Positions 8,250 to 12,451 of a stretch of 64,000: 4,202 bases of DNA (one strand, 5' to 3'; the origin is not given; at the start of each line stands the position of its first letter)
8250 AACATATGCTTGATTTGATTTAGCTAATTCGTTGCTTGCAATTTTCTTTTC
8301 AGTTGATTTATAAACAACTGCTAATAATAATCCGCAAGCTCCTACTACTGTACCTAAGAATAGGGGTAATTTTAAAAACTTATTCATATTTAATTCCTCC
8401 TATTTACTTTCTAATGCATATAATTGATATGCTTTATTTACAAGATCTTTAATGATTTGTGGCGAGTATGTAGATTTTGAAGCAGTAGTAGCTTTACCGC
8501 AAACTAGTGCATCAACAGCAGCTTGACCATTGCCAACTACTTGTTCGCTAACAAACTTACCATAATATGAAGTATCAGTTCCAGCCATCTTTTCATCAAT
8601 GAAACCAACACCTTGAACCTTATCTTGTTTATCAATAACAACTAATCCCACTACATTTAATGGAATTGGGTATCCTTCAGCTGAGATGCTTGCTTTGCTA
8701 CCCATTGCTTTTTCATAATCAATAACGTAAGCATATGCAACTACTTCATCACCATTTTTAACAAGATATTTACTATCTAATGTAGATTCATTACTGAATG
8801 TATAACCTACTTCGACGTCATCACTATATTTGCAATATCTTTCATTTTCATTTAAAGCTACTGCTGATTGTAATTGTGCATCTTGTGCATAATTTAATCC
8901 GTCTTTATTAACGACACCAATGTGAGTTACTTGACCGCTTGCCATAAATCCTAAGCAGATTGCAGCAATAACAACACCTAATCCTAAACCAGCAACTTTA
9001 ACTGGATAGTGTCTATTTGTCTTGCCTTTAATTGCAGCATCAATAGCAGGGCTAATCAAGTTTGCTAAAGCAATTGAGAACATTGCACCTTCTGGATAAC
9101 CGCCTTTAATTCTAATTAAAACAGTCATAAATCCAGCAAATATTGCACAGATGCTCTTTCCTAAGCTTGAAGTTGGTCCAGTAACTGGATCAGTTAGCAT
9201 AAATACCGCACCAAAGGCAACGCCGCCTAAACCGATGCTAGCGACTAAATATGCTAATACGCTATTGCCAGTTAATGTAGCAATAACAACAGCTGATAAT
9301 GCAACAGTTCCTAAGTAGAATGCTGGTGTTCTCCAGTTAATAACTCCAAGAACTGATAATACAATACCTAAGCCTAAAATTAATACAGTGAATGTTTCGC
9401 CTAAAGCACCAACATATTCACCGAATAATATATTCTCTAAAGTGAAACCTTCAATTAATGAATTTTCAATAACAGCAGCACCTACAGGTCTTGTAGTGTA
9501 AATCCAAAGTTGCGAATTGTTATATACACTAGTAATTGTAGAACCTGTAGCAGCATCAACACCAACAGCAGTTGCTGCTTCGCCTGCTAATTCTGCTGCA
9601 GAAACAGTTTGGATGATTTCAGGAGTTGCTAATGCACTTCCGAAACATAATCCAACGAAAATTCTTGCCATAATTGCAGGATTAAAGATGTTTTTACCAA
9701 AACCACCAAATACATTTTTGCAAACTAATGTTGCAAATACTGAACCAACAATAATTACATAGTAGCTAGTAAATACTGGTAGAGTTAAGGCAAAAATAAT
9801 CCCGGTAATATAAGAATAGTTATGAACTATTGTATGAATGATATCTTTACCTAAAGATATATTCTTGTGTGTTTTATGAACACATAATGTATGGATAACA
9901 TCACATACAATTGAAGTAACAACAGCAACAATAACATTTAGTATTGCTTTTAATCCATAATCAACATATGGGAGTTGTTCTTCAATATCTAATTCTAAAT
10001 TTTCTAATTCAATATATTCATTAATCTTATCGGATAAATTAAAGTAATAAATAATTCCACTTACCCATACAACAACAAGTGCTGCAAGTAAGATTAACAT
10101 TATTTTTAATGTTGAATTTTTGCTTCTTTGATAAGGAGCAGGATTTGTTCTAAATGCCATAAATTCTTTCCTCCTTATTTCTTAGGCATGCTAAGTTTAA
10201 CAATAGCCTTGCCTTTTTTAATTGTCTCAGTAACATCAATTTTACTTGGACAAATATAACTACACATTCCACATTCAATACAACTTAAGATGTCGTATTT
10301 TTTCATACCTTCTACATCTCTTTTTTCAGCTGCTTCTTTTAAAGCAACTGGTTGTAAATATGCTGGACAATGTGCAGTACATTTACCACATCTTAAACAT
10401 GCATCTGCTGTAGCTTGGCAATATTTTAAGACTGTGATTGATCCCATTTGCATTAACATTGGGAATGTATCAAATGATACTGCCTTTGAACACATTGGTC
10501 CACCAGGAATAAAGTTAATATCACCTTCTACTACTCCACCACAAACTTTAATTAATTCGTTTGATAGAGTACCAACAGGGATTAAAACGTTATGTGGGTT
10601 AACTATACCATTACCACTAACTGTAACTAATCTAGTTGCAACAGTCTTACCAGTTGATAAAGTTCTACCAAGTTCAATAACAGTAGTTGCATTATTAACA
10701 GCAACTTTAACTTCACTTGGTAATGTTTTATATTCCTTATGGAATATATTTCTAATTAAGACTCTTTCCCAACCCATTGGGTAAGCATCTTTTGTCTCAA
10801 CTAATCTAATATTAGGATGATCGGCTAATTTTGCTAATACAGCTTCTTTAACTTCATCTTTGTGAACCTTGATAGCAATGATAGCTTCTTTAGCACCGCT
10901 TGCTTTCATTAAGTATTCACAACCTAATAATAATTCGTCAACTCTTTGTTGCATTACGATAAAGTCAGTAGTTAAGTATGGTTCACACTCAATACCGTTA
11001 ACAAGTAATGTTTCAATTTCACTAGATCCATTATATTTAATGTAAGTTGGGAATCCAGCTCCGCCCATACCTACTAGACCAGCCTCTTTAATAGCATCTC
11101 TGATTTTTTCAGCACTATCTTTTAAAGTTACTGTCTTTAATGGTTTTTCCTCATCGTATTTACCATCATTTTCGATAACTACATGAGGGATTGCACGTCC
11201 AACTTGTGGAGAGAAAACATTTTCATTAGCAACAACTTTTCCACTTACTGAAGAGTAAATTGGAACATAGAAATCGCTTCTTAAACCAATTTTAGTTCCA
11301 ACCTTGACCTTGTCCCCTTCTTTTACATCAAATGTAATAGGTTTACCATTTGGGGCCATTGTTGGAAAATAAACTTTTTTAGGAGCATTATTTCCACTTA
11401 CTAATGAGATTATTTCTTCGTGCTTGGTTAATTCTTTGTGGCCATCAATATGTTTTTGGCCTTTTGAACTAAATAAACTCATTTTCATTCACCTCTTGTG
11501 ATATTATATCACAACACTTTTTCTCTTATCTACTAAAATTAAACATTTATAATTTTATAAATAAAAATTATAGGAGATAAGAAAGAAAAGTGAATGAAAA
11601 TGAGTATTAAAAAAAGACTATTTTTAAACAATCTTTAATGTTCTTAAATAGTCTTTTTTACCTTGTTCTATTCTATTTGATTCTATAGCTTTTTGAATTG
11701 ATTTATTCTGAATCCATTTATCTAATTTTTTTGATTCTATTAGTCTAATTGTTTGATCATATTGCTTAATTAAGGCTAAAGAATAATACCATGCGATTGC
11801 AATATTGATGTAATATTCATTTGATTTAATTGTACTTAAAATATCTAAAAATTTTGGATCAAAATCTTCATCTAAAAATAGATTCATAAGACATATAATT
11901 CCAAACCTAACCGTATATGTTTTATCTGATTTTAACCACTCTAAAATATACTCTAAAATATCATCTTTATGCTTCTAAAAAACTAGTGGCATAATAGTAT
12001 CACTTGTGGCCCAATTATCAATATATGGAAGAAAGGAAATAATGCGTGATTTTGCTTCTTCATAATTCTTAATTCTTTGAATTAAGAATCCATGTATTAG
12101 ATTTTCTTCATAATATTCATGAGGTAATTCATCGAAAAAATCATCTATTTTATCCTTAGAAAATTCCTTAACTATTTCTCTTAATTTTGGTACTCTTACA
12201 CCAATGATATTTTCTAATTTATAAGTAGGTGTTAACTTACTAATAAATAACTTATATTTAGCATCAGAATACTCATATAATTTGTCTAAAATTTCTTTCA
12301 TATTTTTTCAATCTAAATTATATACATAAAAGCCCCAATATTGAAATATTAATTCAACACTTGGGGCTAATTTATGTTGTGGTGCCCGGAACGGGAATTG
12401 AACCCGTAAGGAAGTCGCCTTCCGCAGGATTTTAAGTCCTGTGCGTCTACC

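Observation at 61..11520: Atypical Rnf-like operon fused to an extracytosolic flavinylation toolkit (2x ApbE, two-FMN-domain lipoprotein, NusG-II/Gx pair, DUF2804)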

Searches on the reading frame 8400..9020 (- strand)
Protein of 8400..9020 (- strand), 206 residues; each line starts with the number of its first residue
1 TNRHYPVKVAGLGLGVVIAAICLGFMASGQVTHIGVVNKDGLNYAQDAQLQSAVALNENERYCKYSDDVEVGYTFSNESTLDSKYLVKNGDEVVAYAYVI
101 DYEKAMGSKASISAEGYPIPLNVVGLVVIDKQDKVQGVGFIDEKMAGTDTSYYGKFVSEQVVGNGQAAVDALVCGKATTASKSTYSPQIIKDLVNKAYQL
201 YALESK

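Call 25: search_protein_families(library=pfam, proteins=[window:8400-8990:-], max_evalue=10)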
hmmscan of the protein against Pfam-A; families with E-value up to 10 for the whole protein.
window:8400-8990:- (196 aa): 2 families
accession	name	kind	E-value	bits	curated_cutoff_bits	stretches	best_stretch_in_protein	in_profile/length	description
PF12698.13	ABC2_membrane_3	-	0.052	13.1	31.6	1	6-176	11-134/347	ABC-2 family transporter protein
PF04205.19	FMN_bind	-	0.17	13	22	1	113-189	6-77/77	FMN-binding domain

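Call 56: find_homologous_proteins(query=window:8400-9020:-, max_evalue=0.001)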
Query window:8400-9020:-: 293 candidates shared short words with the query, none scored E <= 0.001.

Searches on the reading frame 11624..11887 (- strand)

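Call 6: search_protein_families(library=ncbifam, proteins=[window:11624-11887:-], max_evalue=0.1)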
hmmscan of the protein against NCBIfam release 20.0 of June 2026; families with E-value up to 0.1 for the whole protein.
window:11624-11887:- (87 aa): 1 family
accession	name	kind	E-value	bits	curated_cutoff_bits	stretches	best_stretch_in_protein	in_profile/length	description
NF045659.1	DiMArgaseDdahMtb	equivalog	0.067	12.3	300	1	37-83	98-144/283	dimethylargininase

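Call 69: search_protein_families(library=pfam, proteins=[window:11624-11887:-], max_evalue=0.001)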
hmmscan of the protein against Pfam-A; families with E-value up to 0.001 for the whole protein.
window:11624-11887:- (87 aa): 0 families

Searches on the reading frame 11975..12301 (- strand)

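Call 6: search_protein_families(library=ncbifam, proteins=[window:11975-12301:-], max_evalue=0.1)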
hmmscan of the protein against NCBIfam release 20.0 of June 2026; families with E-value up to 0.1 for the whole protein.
window:11975-12301:- (108 aa): 1 family
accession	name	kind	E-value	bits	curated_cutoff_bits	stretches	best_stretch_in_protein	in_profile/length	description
NF009723.0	PRK13250.1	equivalog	0.049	13.1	327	1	9-78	174-242/248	phycoerythrobilin:ferredoxin oxidoreductase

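Call 69: search_protein_families(library=pfam, proteins=[window:11975-12301:-], max_evalue=0.001)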
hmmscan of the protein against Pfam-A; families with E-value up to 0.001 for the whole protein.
window:11975-12301:- (108 aa): 1 family
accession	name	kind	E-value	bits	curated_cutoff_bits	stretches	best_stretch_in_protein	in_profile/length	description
PF08713.17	DNA_alkylation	-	5.2e-08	33.3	21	1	28-105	23-108/213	DNA alkylation repair enzyme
